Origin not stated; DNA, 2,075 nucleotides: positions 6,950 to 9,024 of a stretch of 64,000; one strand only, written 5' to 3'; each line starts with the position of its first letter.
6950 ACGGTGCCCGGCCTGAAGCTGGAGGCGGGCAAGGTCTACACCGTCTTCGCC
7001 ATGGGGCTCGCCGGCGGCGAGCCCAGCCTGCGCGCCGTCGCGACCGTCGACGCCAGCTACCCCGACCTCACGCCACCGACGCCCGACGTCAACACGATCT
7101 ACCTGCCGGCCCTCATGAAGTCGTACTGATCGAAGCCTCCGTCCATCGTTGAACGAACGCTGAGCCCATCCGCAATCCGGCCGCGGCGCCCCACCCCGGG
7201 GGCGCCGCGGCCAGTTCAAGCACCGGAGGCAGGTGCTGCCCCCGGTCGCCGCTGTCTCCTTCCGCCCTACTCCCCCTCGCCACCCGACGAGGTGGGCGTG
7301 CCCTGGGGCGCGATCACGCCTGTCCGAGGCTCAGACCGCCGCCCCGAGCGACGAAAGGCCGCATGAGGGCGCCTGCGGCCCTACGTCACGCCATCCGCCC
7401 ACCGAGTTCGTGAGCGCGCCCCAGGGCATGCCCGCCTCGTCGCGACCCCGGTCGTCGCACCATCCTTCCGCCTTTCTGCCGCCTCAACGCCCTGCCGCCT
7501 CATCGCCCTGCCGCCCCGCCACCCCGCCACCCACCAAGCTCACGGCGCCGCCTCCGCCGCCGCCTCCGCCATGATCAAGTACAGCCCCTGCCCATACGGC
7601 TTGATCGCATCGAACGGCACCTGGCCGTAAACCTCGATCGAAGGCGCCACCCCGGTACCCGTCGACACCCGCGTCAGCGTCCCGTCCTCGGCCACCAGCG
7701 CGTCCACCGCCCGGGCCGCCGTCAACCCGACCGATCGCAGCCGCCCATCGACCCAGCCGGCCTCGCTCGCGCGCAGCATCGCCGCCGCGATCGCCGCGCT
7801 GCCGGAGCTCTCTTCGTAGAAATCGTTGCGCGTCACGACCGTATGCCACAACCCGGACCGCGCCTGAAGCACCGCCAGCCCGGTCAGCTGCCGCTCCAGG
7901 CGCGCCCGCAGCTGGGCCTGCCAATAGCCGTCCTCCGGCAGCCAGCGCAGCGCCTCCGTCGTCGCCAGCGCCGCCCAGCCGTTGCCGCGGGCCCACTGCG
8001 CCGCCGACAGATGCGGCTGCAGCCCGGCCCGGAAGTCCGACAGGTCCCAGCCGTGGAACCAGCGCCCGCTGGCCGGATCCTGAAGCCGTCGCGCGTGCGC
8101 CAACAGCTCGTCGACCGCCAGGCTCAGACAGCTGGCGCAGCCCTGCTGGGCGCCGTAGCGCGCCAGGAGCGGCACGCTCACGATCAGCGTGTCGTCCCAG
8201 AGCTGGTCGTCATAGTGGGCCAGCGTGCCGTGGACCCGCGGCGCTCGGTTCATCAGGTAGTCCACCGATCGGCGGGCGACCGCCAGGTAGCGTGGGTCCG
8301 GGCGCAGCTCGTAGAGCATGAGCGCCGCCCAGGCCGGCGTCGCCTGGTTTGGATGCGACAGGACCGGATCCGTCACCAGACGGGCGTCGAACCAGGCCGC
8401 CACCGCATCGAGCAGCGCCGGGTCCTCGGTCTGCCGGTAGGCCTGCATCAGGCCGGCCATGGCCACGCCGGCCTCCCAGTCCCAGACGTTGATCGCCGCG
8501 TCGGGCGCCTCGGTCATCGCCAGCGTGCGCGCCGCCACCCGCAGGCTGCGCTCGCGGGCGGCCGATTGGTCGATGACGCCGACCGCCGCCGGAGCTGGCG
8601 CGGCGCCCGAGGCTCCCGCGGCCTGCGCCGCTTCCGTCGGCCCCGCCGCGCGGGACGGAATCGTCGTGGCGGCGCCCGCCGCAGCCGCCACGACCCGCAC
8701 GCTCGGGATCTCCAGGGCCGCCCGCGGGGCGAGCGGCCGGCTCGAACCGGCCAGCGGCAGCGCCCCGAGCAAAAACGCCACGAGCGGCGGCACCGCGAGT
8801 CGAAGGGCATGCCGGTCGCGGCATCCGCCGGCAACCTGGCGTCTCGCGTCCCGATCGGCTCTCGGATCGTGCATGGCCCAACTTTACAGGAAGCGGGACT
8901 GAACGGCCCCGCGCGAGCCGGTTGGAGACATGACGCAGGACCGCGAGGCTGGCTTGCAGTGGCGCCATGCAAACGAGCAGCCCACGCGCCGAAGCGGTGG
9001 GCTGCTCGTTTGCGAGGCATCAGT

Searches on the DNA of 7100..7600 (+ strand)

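Call 69: search_dna_similar(query=window:7280-7447:+, collection=plasmids, mode=distant, max_evalue=0.01, max_rows=10)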
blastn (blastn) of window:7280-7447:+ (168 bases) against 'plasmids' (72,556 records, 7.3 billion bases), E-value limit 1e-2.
No match.

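Call 70: search_rna_families(source=window, start=7100, end=7600, threshold=evalue, max_evalue=10)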
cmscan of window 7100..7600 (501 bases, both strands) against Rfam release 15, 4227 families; matches with E-value up to 10: 4.
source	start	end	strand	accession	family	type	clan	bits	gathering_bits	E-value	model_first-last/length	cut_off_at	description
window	7136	7221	+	RF02833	Scr3202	Gene; sRNA;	-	27.4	52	0.067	1-95/95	no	Streptomyces RNA 3202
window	7173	7251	-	RF02833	Scr3202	Gene; sRNA;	-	19.4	52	2.2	1-95/95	no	Streptomyces RNA 3202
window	7256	7291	-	RF03156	L31-Firmicutes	Cis-reg; leader;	CL00118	15.9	33.3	0.92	1-32/32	no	L31-Firmicutes ribosomal protein leader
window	7156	7217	+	RF02232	sX13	Gene; sRNA;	-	12.5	50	7.5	1-115/115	no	Xanthomonadaceae sRNA sX13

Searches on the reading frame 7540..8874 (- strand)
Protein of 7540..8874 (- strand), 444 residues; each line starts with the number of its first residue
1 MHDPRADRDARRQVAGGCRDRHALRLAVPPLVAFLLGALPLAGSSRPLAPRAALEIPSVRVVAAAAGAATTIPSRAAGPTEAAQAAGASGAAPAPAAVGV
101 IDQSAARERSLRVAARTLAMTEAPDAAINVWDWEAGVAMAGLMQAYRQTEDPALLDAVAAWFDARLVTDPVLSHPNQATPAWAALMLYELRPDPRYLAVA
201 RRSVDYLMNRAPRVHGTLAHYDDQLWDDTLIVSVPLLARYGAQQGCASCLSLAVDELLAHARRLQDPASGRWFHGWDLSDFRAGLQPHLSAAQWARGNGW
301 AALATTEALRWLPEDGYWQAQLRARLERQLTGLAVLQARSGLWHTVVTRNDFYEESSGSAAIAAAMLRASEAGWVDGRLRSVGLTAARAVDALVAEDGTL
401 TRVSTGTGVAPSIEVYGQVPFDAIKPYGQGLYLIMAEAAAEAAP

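Call 47: find_encoding_contigs(protein=window:7540-8874:-, flank=4000, max_places=10)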
Protein window:7540-8874:- (444 aa): 2 contigs read that carry it; 2 places shown.
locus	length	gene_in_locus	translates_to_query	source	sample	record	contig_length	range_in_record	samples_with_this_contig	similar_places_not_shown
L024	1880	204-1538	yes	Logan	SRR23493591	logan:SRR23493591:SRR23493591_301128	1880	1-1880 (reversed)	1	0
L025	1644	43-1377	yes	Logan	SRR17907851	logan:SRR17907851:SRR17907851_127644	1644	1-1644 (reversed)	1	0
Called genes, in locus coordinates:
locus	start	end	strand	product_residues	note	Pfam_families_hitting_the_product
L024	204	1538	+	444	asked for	PF07470:Glyco_hydro_88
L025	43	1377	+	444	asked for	PF07470:Glyco_hydro_88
